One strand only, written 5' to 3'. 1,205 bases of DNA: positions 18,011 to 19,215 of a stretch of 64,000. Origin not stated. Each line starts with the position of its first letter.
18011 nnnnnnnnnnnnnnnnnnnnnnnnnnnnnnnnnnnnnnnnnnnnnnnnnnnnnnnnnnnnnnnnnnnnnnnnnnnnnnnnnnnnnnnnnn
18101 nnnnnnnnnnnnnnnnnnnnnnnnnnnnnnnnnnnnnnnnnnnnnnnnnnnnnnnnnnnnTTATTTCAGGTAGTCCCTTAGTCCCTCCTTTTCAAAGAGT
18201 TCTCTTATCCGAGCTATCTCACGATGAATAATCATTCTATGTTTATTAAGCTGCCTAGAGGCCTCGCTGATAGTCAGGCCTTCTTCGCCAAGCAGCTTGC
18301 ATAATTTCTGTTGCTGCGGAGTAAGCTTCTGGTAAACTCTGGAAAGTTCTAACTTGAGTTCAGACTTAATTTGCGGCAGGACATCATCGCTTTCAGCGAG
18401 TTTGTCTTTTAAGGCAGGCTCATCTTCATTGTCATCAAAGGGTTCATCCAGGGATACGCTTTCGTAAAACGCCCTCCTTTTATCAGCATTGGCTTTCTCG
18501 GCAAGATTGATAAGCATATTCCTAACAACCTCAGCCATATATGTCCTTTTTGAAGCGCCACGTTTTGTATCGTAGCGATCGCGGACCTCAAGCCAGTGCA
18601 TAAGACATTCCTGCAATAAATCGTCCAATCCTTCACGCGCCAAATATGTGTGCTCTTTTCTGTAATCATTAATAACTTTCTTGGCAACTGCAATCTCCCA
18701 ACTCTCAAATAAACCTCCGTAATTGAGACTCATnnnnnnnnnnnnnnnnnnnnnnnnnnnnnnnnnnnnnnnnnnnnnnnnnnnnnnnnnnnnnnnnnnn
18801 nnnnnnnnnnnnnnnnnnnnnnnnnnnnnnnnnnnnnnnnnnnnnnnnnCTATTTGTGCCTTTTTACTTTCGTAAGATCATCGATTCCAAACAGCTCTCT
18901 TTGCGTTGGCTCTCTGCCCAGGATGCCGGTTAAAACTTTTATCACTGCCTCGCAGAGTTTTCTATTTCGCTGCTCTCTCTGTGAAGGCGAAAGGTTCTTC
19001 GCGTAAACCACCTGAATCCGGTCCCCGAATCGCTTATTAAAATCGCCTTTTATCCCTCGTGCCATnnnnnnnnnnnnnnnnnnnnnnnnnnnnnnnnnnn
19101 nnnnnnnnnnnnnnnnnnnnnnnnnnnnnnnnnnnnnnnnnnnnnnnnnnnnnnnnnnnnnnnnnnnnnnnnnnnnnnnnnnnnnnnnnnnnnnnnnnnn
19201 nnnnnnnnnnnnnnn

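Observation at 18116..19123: Duplicated ~33-bp promoter/operator cassette in front of two small early genes, with a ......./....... dyad on the -35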

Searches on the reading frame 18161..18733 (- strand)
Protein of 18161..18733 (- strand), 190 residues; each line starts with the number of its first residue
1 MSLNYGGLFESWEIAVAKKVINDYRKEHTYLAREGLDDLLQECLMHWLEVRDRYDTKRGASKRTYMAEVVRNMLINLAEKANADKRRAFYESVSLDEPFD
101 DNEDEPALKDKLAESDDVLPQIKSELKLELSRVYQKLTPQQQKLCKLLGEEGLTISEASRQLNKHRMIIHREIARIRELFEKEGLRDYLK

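Call 11: search_protein_families(library=pfam, max_evalue=0.01, proteins=[window:18161-18733:-])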
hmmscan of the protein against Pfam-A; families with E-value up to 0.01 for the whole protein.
window:18161-18733:- (190 aa): 2 families
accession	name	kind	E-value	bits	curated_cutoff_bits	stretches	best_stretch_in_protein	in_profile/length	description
PF04542.20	Sigma70_r2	-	5.2e-07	29.8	24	1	36-80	23-67/71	Sigma-70 region 2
PF07638.17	Sigma70_ECF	-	0.00039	20.8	21.1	1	66-183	79-182/185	ECF sigma factor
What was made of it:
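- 18161..18733 (-): Sigma factor of 190 aa, with sigma-2 and sigma-4 domains joined by an acidic linker. This is the proposed reader of the cassettes. The region-4.2 helix is ..................... Pfam Sigma70_r2 E=5e-7 and Sigma70_ECF (call 11).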

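Call 12: search_protein_families(library=phrogs, max_evalue=0.01, proteins=[window:18161-18733:-])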
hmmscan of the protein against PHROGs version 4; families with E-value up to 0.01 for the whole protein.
window:18161-18733:- (190 aa): 2 families
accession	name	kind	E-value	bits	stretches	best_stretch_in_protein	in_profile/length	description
phrog_1740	-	transcription regulation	2.9e-15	56.8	1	28-182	73-214/567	RNA polymerase sigma factor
phrog_351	-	transcription regulation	2.4e-13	50.6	1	18-178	517-720/928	RNA polymerase sigma factor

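Call 14: find_related_loci(query=window:18161-18733:-, collection=viral_contigs, flank=4000)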
Query window:18161-18733:- (190 aa) in viral_contigs; peptide patterns used: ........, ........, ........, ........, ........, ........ (x = any residue, [..] = any of these).
6 stretches matched a pattern; 3 encode a relative of the query (tblastn E <= 1e-3); 3 distinct loci.
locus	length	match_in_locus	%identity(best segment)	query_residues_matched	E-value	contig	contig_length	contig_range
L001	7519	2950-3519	83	1-190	4e-106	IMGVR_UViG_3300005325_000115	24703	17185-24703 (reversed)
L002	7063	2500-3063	78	3-190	1e-101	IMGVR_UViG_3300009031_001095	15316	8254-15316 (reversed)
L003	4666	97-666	74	1-190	8e-98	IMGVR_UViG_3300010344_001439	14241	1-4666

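Call 18: find_related_loci(query=window:18161-18733:-, collection=genome_contigs, flank=6000)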
Query window:18161-18733:- (190 aa) in genome_contigs; peptide patterns used: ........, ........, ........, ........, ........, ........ (x = any residue, [..] = any of these).
88 stretches matched a pattern; 29 encode a relative of the query (tblastn E <= 1e-3); 29 distinct loci.
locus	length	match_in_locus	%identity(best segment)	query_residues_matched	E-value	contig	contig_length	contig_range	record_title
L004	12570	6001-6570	95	1-190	3e-121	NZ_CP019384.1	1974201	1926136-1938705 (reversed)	Candidatus Velamenicoccus archaeovorus strain LiM chromosome, complete genome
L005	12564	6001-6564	78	3-190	1e-100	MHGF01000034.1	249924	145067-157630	MAG: Omnitrophica WOR_2 bacterium GWF2_43_52 gwf2_scaffold_449, whole genome shotgun sequence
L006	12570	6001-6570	75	1-190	2e-97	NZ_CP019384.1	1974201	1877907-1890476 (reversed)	Candidatus Velamenicoccus archaeovorus strain LiM chromosome, complete genome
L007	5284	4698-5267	75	1-190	7e-97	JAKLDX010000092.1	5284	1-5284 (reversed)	MAG: Candidatus Omnitrophota bacterium isolate RA.bin12 RA.bin12_92, whole genome shotgun sequence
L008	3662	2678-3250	74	1-190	1e-96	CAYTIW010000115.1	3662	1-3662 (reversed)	MAG TPA_asm: uncultured Planctomycetales bacterium isolate binchicken_co115_236 genome assembly, contig: NODE_34772_leng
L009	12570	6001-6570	71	1-190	4e-91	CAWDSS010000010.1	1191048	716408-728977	MAG: Candidatus Omnitrophota bacterium isolate MFD03726.bin.2.139 genome assembly, contig: contig_50884, whole genome sh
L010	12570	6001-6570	67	1-190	4e-87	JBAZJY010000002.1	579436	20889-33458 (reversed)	MAG: Candidatus Omnitrophota bacterium isolate SO_2017_LW4_130 scaffold_41_c1_LW137-91_2017, whole genome shotgun sequen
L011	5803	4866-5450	46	1-190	6e-49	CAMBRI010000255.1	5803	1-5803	MAG: Sulfuritalea hydrogenivorans sk43H isolate MiH-14oct19-193 genome assembly, contig: MiH-14oct19-C31360, whole genom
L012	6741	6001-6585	44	1-190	5e-49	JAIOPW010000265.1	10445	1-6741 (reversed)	MAG: Rhodocyclales bacterium isolate LakeFargette_0920_ALND_MAG_64_19 LacPavin_0920_ALND_scaffold_308516, whole genome s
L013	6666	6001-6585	46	1-190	3e-49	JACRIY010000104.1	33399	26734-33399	MAG: Rhodocyclales bacterium isolate NC_groundwater_1815_Pr3_B-0.1um_65_54 SR-2_scaffold_141_3338489, whole genome shotg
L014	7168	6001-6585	46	1-190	3e-49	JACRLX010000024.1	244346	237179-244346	MAG: Rhodocyclales bacterium isolate NC_groundwater_1892_Pr3_B-0.1um_64_18 SR2-18-B1_coassembly_104148, whole genome sho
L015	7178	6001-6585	44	1-190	1e-48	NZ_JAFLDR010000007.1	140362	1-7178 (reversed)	MAG: Sulfuritalea sp. isolate UWPOB_SULF1 gnl_X_HMEKCNED_7, whole genome shotgun sequence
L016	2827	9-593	43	1-190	2e-48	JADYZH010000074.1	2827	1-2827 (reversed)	MAG: Sulfuritalea sp. isolate SJ561 c_000000242299, whole genome shotgun sequence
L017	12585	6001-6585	46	1-190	3e-48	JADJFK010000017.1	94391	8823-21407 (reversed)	MAG: Sulfuritalea sp. isolate Bjer_18-Q3-R1-45_MAXAC.014 tig00009282-10-944730, whole genome shotgun sequence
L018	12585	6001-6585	45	1-190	1e-48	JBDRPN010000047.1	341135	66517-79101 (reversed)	MAG: Pseudomonadota bacterium isolate MEGAHIT-group-2.120 k141_99509, whole genome shotgun sequence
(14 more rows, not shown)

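Call 28: search_protein_families(library=ncbifam, max_evalue=0.1, proteins=[window:18161-18733:-, L012:6001-6585:+])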
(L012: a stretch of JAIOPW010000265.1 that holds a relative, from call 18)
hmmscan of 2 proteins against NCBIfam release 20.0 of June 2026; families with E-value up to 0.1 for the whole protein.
window:18161-18733:- (190 aa): 30 families (the best 25 are shown)
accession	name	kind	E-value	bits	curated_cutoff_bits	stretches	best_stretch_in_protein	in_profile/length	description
TIGR02937.1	sigma70-ECF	superfamily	1.8e-13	50.5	42.9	1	20-179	17-160/165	sigma-70 family RNA polymerase sigma factor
NF006147.0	PRK08295.1-4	equivalog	4.8e-08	32.8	212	1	29-182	42-198/201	RNA polymerase factor sigma-70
TIGR02985.1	Sig70_bacteroi1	subfamily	3.9e-07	30.4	126.4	1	34-163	26-141/162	RNA polymerase sigma-70 factor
TIGR02479.1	FliA_WhiG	subfamily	7.8e-07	29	189.6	2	67-162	103-201/224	FliA/WhiG family RNA polymerase sigma factor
TIGR02952.1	Sig70_famx2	equivalog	4.1e-06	26.8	206.45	1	37-168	39-154/170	ECF subfamily RNA polymerase sigma factor, BldN family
TIGR02980.1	SigBFG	subfamily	5.4e-06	26.3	234.35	1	67-175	110-217/227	SigB/SigF/SigG family RNA polymerase sigma factor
NF006146.0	PRK08295.1-3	equivalog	2.1e-05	24.2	414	1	30-181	52-206/218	RNA polymerase factor sigma-70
TIGR02999.1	Sig-70_X6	subfamily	3e-05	24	126.15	1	65-180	77-178/183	ECF-type sigma factor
TIGR02984.1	Sig-70_plancto1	subfamily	7.6e-05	22.4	183.75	1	32-180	34-188/189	RNA polymerase sigma-70 factor, Planctomycetaceae-specific subfamily 1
TIGR02859.1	spore_sigH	equivalog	0.00016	21.2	294.8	1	31-182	41-195/198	RNA polymerase sporulation sigma factor SigH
TIGR02989.1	Sig-70_gvs1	subfamily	0.00017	21.6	124.55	1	34-180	26-154/158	RNA polymerase sigma-70 factor, Rhodopirellula/Verrucomicrobium family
NF005413.0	PRK06986.1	subfamily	0.00023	21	201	1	36-74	43-81/241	RNA polymerase sigma factor FliA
NF005644.0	PRK07408.1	subfamily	0.00048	19.8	261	1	70-175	138-244/258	RNA polymerase sigma factor SigF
NF041236.1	CAS_III-E_sigma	exception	0.00068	19.6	100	1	18-117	32-128/206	type III-E CRISPR-associated RpoE-like sigma factor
NF006148.0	PRK08295.1-5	equivalog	0.00071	18.9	208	1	35-182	59-209/218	RNA polymerase sporulation sigma factor SigH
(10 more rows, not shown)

L012:6001-6585:+ (195 aa): 43 families (the best 25 are shown)
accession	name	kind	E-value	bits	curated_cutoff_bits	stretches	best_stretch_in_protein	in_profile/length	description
TIGR02937.1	sigma70-ECF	superfamily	3.6e-14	52.7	42.9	1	28-183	25-159/165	sigma-70 family RNA polymerase sigma factor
NF009164.0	PRK12511.1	equivalog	4.2e-11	42.7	185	2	20-104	13-97/182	RNA polymerase sigma factor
TIGR02999.1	Sig-70_X6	subfamily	7.2e-10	39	126.15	1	19-104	32-118/183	ECF-type sigma factor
NF009165.0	PRK12512.1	equivalog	2.3e-09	37.1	198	1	25-173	40-163/184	RNA polymerase sigma factor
NF009188.0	PRK12536.1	subfamily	4.2e-08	33.3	250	1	16-183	39-180/190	RNA polymerase sigma factor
TIGR02985.1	Sig70_bacteroi1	subfamily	2.7e-07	31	126.4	1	34-184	26-157/162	RNA polymerase sigma-70 factor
NF007227.0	PRK09645.1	subfamily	3.2e-07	30.4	202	1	35-174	39-155/177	sigma-70 family RNA polymerase sigma factor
NF009191.0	PRK12539.1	subfamily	3.8e-07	29.8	171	1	33-186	49-176/185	sigma-70 family RNA polymerase sigma factor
TIGR02959.1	SigZ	equivalog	3.7e-06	26.9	168.65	1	134-187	93-146/170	RNA polymerase sigma factor SigZ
TIGR02989.1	Sig-70_gvs1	subfamily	1.4e-05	25.1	124.55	1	33-185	25-154/158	RNA polymerase sigma-70 factor, Rhodopirellula/Verrucomicrobium family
NF045758.2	YlxM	equivalog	1.5e-05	25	80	1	142-187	17-62/72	YlxM family DNA-binding protein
NF009172.0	PRK12519.1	subfamily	3e-05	23.7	222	1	35-176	55-176/194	RNA polymerase sigma factor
NF058625.1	sigma_PG0214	equivalog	0.00016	21.4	130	1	33-94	28-87/170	GFO_1088 family ECF-type sigma factor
NF007225.0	PRK09643.1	equivalog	0.00018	21.3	190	1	64-186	80-179/204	RNA polymerase sigma factor SigM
TIGR02984.1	Sig-70_plancto1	subfamily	0.00027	20.6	183.75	1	35-173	37-172/189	RNA polymerase sigma-70 factor, Planctomycetaceae-specific subfamily 1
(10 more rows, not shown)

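Call 29: search_solved_structures(query=window:18161-18733:-, max_evalue=1, show_alignments=2)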
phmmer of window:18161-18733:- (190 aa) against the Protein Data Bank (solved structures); distinct sequences matched with E-value up to 1: 9.
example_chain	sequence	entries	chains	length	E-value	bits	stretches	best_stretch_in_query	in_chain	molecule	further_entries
7ye1_F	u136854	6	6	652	0.0068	19.7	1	89-172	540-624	RNA polymerase sigma factor RpoD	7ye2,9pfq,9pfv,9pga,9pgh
3tgn_A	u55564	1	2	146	0.27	14.5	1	135-175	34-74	Adc operon repressor AdcR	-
9wsf_A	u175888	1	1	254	0.29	14.4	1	35-82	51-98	RNA polymerase sigma factor FliA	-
9wsm_F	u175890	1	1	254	0.29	14.4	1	35-82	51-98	RNA polymerase sigma factor FliA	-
4krh_A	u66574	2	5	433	0.4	13.9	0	103-187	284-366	Phosphoethanolamine N-methyltransferase 2 | Phospholethanolamine N-methyltransferase 2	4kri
9ugq_A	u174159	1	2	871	0.42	13.8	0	27-108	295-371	SalKC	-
3mex_A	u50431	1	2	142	0.47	13.7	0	118-176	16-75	Multidrug resistance operon repressor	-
1lnw_A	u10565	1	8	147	0.51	13.5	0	118-176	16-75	Multidrug resistance operon repressor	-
3ech_A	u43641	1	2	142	0.54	13.5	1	118-176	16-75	Multidrug resistance operon repressor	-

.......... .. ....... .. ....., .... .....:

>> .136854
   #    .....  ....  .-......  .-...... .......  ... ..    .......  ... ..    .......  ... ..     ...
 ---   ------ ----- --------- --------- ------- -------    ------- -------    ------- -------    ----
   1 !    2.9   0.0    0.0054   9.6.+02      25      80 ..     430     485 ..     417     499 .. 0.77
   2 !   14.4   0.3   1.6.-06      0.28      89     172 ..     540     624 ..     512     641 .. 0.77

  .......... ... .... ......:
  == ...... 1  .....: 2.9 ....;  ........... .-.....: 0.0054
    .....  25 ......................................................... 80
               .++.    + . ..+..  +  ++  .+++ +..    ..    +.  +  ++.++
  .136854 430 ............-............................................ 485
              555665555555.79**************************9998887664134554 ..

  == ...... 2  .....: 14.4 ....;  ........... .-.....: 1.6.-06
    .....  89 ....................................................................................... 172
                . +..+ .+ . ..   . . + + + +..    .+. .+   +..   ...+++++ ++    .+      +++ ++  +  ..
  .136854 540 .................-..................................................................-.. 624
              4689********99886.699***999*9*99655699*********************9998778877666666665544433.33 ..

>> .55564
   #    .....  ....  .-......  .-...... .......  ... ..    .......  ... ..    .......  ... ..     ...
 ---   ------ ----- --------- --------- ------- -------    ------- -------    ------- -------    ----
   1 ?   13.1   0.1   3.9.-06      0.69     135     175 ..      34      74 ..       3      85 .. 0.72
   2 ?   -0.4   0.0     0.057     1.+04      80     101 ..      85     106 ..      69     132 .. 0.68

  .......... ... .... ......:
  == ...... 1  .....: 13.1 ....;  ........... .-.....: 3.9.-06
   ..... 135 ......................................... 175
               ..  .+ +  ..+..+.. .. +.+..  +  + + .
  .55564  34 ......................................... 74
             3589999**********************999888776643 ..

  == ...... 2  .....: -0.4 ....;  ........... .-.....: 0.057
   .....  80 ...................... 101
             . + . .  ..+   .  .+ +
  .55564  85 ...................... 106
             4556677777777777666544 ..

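Call 33: find_related_loci(query=A3, collection=metagenome_contigs, flank=3000)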
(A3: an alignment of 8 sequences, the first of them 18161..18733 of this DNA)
Query A3 (190 aa) in metagenome_contigs; peptide patterns used: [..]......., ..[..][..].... (x = any residue, [..] = any of these).
263 stretches matched a pattern; 122 encode a relative of the query (tblastn E <= 1e-3); the best 80 are kept; 80 distinct loci.
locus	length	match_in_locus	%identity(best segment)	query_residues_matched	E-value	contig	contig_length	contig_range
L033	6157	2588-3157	95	1-190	4e-121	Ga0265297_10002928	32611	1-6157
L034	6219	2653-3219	84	1-189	7e-106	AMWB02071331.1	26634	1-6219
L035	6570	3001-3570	83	1-190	8e-105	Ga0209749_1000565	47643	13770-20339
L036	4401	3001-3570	80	1-190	6e-101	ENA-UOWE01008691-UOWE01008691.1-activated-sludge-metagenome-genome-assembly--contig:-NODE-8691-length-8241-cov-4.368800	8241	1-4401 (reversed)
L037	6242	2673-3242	80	1-190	7e-101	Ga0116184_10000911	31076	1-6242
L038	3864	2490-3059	80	1-190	1e-101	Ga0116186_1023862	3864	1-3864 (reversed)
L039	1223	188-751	79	3-190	2e-108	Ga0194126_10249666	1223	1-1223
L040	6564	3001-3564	78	3-190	2e-100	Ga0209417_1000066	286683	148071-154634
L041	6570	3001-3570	79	1-190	2e-100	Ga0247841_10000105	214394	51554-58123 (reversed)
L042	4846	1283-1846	77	3-190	1e-98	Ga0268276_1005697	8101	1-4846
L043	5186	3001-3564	77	3-190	1e-98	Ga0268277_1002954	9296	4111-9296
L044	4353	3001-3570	75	1-190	2e-97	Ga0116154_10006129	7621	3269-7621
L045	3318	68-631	76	3-190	8e-98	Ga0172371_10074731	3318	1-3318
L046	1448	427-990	75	3-190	7e-103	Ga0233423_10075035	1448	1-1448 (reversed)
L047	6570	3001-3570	74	1-190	7e-96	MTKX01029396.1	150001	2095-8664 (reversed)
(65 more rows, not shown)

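Call 68: search_protein_representatives(protein=window:18161-18733:-)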
Query: 190 residues. Proteins with E-value up to 0.001 (for the whole library): 850; up to 1e-10: 281; up to 1e-30: 50. The best 150 are listed.
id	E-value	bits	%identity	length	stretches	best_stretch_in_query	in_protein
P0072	7.9e-73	260.5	61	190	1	1-190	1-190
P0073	1.6e-50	187.8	47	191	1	1-189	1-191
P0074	6.3e-49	182.7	49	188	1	1-189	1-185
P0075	4.5e-46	173.4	45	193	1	3-190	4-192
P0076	8.2e-43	162.8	45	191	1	3-190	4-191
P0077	8.8e-42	159.4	45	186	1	2-189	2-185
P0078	1.1e-41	159.1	43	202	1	2-189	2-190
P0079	2.1e-41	158.2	49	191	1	3-187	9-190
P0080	5.6e-41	156.8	44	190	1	2-189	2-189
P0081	8.2e-41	156.2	40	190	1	2-189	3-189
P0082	1.1e-40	155.9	45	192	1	1-189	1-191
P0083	1.1e-40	155.8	43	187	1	3-190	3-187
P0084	3.0e-40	154.4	43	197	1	1-190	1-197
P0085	4.7e-40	153.8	44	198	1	2-189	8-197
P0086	6.5e-40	153.3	43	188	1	8-189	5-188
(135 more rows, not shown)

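Call 73: search_dna_similar(query=window:18161-18733:-, collection=phages, mode=protein, max_evalue=0.001, max_rows=15)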
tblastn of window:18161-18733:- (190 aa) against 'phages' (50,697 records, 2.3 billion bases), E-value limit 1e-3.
Records with a match: 2; places in all: 2; records where one place covers at least 80% of the query: 0.
Best place of each record, by identity: <60% 2.
By first word of the organism name: Bacteriophage 2.
By host as written in the record: - 2.
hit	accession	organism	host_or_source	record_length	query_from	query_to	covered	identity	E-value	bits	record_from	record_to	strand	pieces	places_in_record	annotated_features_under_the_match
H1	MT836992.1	Bacteriophage sp.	human fecal samples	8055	30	177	78%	25.8%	4e-4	46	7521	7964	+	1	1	record has no annotation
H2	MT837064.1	Bacteriophage sp.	human fecal samples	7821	16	85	37%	35.6%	7e-4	45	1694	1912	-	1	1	record has no annotation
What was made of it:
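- On Known phage sigma families (phiEco32 gp36, 7-11 gp47 and others): tblastn against 50,697 phage records gives two partial hits at 26-36% identity in unannotated faecal contigs (call 73).
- Closest known: Sigma factors of lytic phages and their promoters: phiEco32 gp36. Different: There is no detectable sequence relationship: tblastn against 50,697 phage records gives only two partial hits at 26-36% identity (call 73).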

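Call 74: search_dna_similar(query=L012:6001-6585:+, collection=plasmids, mode=protein, max_evalue=0.00001, max_rows=15)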
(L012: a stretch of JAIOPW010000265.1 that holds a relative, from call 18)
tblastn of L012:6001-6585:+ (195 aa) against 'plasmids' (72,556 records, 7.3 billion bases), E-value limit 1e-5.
Records with a match: 5; places in all: 6; records where one place covers at least 80% of the query: 0.
Best place of each record, by identity: <60% 5.
By first word of the organism name: Rhizobium 5.
By predicted mobility (MOB-suite, as given by PLSDB): conjugative 2; non-mobilizable 2; mobilizable 1.
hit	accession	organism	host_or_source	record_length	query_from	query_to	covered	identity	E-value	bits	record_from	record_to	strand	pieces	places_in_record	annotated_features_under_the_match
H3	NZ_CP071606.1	Rhizobium binae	lentil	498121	35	187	78%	28.3%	2e-7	57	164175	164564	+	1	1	sigma-70 family RNA polymerase sigma factor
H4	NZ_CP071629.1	Rhizobium leguminosarum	lentil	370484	35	187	78%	28.3%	3e-7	57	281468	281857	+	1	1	sigma-70 family RNA polymerase sigma factor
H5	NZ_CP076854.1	Rhizobium sp. WYJ-E13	Curcuma wenyujin Y.H. Chen et C. ...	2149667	35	187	78%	28.0%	4e-7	56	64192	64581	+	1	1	none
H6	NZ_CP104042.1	Rhizobium sp. WSM4643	Pisum sativum,Cell culture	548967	35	187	78%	27.7%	1e-6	55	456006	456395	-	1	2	sigma-70 family RNA polymerase sigma factor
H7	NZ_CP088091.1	Rhizobium laguerreae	cell culture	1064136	34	187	79%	26.9%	9e-7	56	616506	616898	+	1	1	none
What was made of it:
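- Tried and rejected: There is no close relative in the deposited phage or plasmid collections (calls 73, 74).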

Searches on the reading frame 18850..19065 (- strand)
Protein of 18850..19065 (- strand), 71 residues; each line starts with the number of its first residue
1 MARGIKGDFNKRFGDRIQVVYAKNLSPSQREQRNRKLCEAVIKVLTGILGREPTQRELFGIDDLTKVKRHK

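Call 11: search_protein_families(library=pfam, max_evalue=0.01, proteins=[window:18850-19065:-])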
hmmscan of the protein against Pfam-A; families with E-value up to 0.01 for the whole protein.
window:18850-19065:- (71 aa): 0 families

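Call 12: search_protein_families(library=phrogs, max_evalue=0.01, proteins=[window:18850-19065:-])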
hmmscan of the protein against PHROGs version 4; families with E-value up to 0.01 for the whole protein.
window:18850-19065:- (71 aa): 0 families

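Call 28: search_protein_families(library=ncbifam, max_evalue=0.1, proteins=[window:18850-19065:-])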
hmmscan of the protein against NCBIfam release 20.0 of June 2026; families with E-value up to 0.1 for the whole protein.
window:18850-19065:- (71 aa): 0 families
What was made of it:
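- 18850..19065 (-): 71-aa protein of unknown function, the first gene of the P_B operon. No family match (calls 11, 12, 28).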

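Call 47: find_homologous_proteins(query=window:18850-19065:-, max_evalue=0.001)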
Query window:18850-19065:- (71 aa): 11 proteins with E <= 0.001 among 11 candidates.
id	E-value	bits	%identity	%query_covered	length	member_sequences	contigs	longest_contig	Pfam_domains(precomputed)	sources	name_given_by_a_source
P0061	3.4e-37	143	97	100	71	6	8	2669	-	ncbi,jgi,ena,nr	ncbi:MAG TPA: hypothetical protein PLV52_03950 [Candidatus Omnitrophota bacterium]|nr:hypothetical p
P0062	2.8e-33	130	87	100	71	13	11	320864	-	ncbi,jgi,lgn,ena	-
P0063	4.5e-33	130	87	100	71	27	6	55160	-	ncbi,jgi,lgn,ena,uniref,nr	ncbi:MAG: hypothetical protein COS99_05420 [Candidatus Omnitrophica bacterium CG07_land_8_20_14_0_80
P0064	5.5e-33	129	85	100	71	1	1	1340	-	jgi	jgi:hypothetical protein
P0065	1.8e-30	122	80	100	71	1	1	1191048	-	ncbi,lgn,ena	-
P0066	1.3e-29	119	79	100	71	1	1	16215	-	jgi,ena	-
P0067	5.3e-29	117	77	100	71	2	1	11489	-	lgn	-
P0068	8.6e-26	107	70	100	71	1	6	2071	-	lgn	-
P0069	9.2e-25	104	69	100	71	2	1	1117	-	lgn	-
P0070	1.8e-18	84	59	100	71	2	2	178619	-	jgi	jgi:hypothetical protein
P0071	9.3e-17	78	59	92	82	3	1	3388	-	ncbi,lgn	-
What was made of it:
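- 18850..19065 (-): Only 11 homologue clusters, all from Omnitrophota or metagenomes (call 47).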

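Call 62: predict_structure(alignment_id=A5)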
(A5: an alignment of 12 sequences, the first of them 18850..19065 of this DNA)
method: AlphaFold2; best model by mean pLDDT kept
length: 71 residues; sequences in the alignment: 12
mean_pLDDT: 68.7   pTM: 0.42
mean pLDDT of the five models: 68.7, 67.9, 67.0, 65.0, 63.0
residues with pLDDT >= 90: 0; 70-90: 34; 50-70: 33; < 50: 4
segments of 3 or more residues with pLDDT < 50: none
pLDDT, mean of each block of 10 residues (from residue 1): 53 60 71 82 87 77 53 41
secondary structure, 60 per line:
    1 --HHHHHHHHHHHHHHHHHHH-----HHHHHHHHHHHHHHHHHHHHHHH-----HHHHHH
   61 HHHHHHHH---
elements in order: H3-21 H27-49 H55-68
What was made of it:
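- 18850..19065 (-): The structure model has low confidence (call 62).
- On Sigma-70 family, ECF-type (group 4) sigma with cognate promoter: The 71-aa model has low confidence (call 62).
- Tried and rejected: The 71-aa protein model is too poor to search (pLDDT 69; call 62).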
